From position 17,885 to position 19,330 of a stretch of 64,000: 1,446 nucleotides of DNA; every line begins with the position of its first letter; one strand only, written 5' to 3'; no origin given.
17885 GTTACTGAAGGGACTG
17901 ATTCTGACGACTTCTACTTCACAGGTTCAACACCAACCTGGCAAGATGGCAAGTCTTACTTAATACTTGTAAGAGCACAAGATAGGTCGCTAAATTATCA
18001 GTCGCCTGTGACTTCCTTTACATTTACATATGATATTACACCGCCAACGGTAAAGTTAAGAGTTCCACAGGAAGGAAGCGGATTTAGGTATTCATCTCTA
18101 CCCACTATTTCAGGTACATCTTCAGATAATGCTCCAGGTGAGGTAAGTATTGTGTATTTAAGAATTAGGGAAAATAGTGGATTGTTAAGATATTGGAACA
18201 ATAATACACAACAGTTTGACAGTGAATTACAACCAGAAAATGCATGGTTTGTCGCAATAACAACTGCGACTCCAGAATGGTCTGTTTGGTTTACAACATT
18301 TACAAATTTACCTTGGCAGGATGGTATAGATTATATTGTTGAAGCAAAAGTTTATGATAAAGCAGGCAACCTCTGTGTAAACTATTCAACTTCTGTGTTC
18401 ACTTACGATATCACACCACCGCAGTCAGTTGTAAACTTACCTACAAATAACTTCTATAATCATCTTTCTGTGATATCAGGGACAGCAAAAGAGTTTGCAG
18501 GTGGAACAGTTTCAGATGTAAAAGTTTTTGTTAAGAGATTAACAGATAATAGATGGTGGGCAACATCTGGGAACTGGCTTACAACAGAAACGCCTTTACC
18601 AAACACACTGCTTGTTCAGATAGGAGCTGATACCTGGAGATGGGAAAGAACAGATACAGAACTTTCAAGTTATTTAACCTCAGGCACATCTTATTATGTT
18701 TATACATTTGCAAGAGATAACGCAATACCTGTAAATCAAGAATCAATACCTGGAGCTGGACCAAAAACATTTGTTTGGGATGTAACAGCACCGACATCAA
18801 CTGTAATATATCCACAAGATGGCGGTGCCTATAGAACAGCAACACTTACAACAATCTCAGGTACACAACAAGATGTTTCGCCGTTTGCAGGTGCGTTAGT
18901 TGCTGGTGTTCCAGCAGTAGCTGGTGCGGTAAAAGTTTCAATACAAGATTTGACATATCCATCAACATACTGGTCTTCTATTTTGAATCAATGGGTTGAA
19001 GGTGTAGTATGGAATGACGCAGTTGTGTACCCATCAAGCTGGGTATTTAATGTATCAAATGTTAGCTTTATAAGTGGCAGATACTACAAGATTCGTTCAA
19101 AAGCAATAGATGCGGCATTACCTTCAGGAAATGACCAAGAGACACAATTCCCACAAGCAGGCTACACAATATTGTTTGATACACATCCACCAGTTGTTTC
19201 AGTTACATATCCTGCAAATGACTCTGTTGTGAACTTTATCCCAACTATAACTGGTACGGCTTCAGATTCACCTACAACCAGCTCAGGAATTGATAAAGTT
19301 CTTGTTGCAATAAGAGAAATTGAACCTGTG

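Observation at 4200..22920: Higher-order segmental duplications: multi-module blocks recur at ~3.7-4.1 kb offsets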

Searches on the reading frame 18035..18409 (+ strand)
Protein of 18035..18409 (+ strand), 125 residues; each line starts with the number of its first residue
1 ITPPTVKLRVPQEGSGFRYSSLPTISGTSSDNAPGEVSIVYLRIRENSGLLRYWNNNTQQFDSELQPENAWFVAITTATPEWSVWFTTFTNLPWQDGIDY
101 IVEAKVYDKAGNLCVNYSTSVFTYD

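Call 40: search_solved_structures(query=A3, max_evalue=1)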
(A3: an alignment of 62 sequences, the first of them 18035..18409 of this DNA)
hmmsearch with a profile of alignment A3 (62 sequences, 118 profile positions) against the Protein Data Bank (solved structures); distinct sequences matched with E-value up to 1: 17.
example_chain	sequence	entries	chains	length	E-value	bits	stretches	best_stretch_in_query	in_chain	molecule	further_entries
4p99_A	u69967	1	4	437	6.7e-05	26.2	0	68-117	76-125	MpAFP_RII tetra-tandemer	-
2yn3_A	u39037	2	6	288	7.7e-05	26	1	65-110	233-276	PUTATIVE INNER MEMBRANE PROTEIN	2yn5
5irb_A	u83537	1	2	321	0.018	18.3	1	68-117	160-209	RTX-adhesin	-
11iy_C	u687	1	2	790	0.06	16.7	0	85-117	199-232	Protocadherin-15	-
6cg7_A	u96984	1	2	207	0.064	16.6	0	82-106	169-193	Cadherin-22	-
4xxw_B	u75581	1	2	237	0.066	16.6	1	85-117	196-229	Protocadherin-15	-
4apx_B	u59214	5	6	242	0.07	16.5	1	85-117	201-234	PROTOCADHERIN-15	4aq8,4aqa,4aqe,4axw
6n22_A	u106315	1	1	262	0.097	16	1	85-117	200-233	Protocadherin-15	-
9kvu_A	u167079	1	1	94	0.15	15.4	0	2-39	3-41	bacterial immunoglobulin domain B1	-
7y6e_A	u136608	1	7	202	0.15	15.4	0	47-104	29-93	Dscam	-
1k85_A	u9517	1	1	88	0.15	15.4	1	55-110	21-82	CHITINASE A1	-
6cv7_A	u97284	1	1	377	0.24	14.7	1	85-117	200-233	Protocadherin-15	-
3pdd_A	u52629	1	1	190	0.5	13.7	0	3-40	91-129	Glycoside hydrolase, family 9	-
6mfo_A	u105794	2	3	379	0.7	13.3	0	85-117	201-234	Protocadherin-15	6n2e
2kq2_A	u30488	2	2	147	0.83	13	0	23-98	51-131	Ribonuclease H-related protein | Uncharacterized protein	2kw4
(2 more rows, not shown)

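Call 41: search_protein_families(library=pfam, alignment_id=A3, max_evalue=1)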
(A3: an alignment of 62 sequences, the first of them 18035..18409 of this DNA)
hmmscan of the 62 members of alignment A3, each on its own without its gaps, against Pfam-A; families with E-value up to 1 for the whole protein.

A. member 1, window:18035-18409:+ (125 aa): 3 families
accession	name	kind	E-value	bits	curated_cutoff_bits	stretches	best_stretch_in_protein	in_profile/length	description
PF17957.7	Big_7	-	0.0046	18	24.1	1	4-66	1-57/70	Bacterial Ig domain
PF19921.4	bpX5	-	0.081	13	27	1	76-104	43-71/135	MoxR-vWA-beta-propeller ternary system domain bpX5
PF19077.6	Big_13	-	0.15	13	27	1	84-113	63-90/102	Bacterial Ig-like domain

B. families by the number of members that match (of 62 scanned): 27 families (the first 25 are shown)
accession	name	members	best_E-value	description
PF19077.6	Big_13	14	0.00041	Bacterial Ig-like domain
PF17957.7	Big_7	9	3.3e-06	Bacterial Ig domain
PF12245.14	Big_3_2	3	0.009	Bacterial Ig-like domain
PF09136.16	Glucodextran_B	2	0.062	Glucodextranase, domain B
PF20125.4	DUF6515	1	0.0014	Family of unknown function (DUF6515)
PF06051.17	DUF928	1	0.0014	Domain of Unknown Function (DUF928)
PF13750.12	Big_3_3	1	0.015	Bacterial Ig-like domain (group 3)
PF07413.16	Herpes_UL37_2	1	0.016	Betaherpesvirus immediate-early glycoprotein UL37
PF02929.23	Bgal_small_N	1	0.018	Beta galactosidase small chain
PF20578.4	aBig_2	1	0.019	Atrophied bacterial Ig domain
PF04379.20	DUF525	1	0.024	ApaG domain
PF22727.1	NCH2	1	0.029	NACHT C-terminal Helical domain 2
PF10708.14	DUF2510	1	0.035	Protein of unknown function (DUF2510)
PF25670.1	Phage_tail_C_2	1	0.036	Phage tail protein C-terminal domain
PF24991.2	Ig_NUP210_4th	1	0.048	NUP210 forth Ig-like domain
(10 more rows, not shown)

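Call 42: predict_structure(alignment_id=A3)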
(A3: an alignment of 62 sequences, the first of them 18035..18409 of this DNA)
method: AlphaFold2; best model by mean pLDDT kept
length: 125 residues; sequences in the alignment: 62
mean_pLDDT: 93.7   pTM: 0.86
mean pLDDT of the five models: 93.7, 93.3, 93.2, 92.4, 92.3
residues with pLDDT >= 90: 103; 70-90: 22; 50-70: 0; < 50: 0
segments of 3 or more residues with pLDDT < 50: none
pLDDT, mean of each block of 10 residues (from residue 1): 95 89 96 92 94 96 97 88 92 93 96 95 96
secondary structure, 60 per line:
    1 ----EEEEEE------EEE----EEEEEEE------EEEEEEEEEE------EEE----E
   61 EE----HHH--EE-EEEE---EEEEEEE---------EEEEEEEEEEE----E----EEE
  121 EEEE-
elements in order: E5-10 E17-19 E24-30 E37-46 E53-55 E60-62 E75-78 E82-88 E98-108 E118-124

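Call 44: fold_search(model_id=the predicted structure, library=pdb)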
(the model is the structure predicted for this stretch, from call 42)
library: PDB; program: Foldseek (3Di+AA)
matches with E <= 10: 1915; with E <= 0.001: 3
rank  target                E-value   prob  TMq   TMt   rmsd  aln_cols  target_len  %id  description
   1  2pnd                  5.9e-04  1.00  0.43  0.45   6.2       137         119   11  Structure or murine CRIg (released 2007-05-01)
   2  9ezw_G                5.9e-04  1.00  0.35  0.36   6.7       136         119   10  Structure of the single-domain antibody VHH_h3 in complex with human Vsig4 (released 2025-10-29)
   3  9ezw_E                9.4e-04  1.00  0.39  0.39   6.7       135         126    9  Structure of the single-domain antibody VHH_h3 in complex with human Vsig4 (released 2025-10-29)
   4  7pks_g                1.2e-03  1.00  0.45  0.09   5.5       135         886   10  Structural basis of Integrator-mediated transcription regulation (released 2021-12-08)
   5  8te6                  1.3e-03  1.00  0.40  0.41   6.7       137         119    9  Crystal structure of a multiple lysine-to-arginine substitution mutant of the human CRIg C3b-binding domain (released 2023-07-12)
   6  8yjb_G                1.3e-03  0.99  0.36  0.08   9.5       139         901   12  Cryo-EM structure of the human DSS1-INTAC complex (released 2025-03-05)
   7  7elx_C                1.3e-03  0.99  0.33  0.34   8.4       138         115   11  The crystal structure of CTLA-4 and Fab (released 2021-06-30)
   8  5j67_C                1.4e-03  1.00  0.50  0.14   6.6       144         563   14  Structure of Astrotactin-2, a conserved vertebrate-specific and perforin-like membrane protein involved in neuronal de (released 2016-05-25)
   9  8eed_N                1.6e-03  0.99  0.35  0.37   7.6       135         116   11  Crystal structure of a NHP anti-ZIKV neutralizing antibody rhMZ107-B in complex with ZIKV E glycoprotein (released 2023-08-30)
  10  7kdd_E                1.7e-03  1.00  0.39  0.42   7.3       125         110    9  HCMV postfusion gB in complex with SM5-1 Fab (released 2021-03-17)
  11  2icc                  1.7e-03  0.99  0.36  0.37   6.9       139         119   10  Extracellular Domain of CRIg (released 2006-11-07)
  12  5k3x_A                1.8e-03  1.00  0.54  0.22   5.0       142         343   11  Crystal Structure of the sulfite dehydrogenase, SorT R78K mutant from Sinorhizobium meliloti (released 2017-05-24)
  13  5j67_B                1.8e-03  1.00  0.50  0.14   5.3       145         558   15  Structure of Astrotactin-2, a conserved vertebrate-specific and perforin-like membrane protein involved in neuronal de (released 2016-05-25)
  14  8te5                  1.8e-03  0.99  0.37  0.39   6.6       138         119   10  Crystal structure of a multiple lysine-to-arginine substitution mutant of the human CRIg C3b-binding domain (released 2023-07-12)
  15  5k3x_B                1.9e-03  1.00  0.60  0.24   4.4       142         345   11  Crystal Structure of the sulfite dehydrogenase, SorT R78K mutant from Sinorhizobium meliloti (released 2017-05-24)
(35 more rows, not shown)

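Call 67: search_protein_representatives(alignment_id=A3)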
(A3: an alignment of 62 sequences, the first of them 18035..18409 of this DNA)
Query: 62 sequences, 118 profile positions. Proteins with E-value up to 0.001 (for the whole library): 12121; up to 1e-10: 5150; up to 1e-30: 1394. The best 150 are listed.
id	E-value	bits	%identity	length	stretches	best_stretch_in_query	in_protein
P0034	0.0e+00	2799.2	-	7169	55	4-118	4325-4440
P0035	0.0e+00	2274.3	-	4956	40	1-117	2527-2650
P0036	0.0e+00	2028.4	-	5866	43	2-117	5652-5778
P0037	0.0e+00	1778.5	-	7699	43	2-117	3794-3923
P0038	0.0e+00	1751.5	-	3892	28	1-118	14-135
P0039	0.0e+00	1746.3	-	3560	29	1-117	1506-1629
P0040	0.0e+00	1631.6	-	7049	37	2-117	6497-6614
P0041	0.0e+00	1605.9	-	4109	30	2-118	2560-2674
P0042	0.0e+00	1534.7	-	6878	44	2-117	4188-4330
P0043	0.0e+00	1534.0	-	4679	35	2-117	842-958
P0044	0.0e+00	1491.5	-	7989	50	2-117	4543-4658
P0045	0.0e+00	1356.5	-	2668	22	3-118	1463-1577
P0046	0.0e+00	1343.3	-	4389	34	2-117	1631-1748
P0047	0.0e+00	1301.8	-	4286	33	2-117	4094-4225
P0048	0.0e+00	1255.8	-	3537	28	2-117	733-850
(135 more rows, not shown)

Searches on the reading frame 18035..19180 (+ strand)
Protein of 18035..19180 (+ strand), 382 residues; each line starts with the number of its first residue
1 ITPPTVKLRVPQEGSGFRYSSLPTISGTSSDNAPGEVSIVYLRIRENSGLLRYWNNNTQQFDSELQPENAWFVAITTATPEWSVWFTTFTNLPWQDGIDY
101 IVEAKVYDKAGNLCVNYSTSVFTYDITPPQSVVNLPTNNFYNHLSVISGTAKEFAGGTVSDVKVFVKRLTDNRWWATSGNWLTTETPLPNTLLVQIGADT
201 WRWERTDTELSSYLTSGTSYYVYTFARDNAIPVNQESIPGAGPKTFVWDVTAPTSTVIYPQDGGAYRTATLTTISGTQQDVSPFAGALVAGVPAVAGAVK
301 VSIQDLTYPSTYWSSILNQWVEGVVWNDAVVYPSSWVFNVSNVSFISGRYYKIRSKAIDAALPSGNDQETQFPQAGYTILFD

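Call 53: search_protein_families(library=ncbifam, proteins=[window:18035-19180:+], max_evalue=0.1)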
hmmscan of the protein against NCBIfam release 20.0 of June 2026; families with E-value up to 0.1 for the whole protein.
window:18035-19180:+ (382 aa): 0 families
